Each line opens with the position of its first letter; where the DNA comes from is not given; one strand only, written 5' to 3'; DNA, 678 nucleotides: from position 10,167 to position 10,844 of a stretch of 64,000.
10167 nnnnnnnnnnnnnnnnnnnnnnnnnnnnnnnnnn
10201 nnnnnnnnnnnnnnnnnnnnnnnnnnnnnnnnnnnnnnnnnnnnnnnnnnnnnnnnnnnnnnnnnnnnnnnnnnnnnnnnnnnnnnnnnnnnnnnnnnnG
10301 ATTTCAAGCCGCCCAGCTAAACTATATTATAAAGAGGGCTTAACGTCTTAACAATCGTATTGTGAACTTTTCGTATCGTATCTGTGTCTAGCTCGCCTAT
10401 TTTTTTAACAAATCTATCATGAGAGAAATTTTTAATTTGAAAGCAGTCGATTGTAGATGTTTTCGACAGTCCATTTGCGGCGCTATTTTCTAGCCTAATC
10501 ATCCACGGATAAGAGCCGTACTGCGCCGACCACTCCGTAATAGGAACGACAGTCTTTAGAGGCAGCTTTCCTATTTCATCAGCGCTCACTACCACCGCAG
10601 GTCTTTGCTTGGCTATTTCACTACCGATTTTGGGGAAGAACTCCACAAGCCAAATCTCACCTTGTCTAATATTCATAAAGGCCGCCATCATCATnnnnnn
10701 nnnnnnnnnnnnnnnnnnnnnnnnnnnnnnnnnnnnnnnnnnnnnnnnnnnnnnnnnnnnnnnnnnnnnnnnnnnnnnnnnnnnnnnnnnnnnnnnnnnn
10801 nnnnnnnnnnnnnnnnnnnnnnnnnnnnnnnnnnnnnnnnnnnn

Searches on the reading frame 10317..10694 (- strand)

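Call 3: search_protein_families(library=pfam, proteins=[window:10317-10694:-], max_evalue=0.1)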
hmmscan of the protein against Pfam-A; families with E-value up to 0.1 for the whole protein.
window:10317-10694:- (125 aa): 2 families
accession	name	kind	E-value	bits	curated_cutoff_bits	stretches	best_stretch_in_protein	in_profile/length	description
PF02452.23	PemK_toxin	-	3.1e-25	88.9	23.1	1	10-116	1-107/109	PemK-like, MazF-like toxin of type II toxin-antitoxin system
PF20233.3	DUF6590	-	0.1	13.1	27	0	65-110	106-150/152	Family of unknown function (DUF6590)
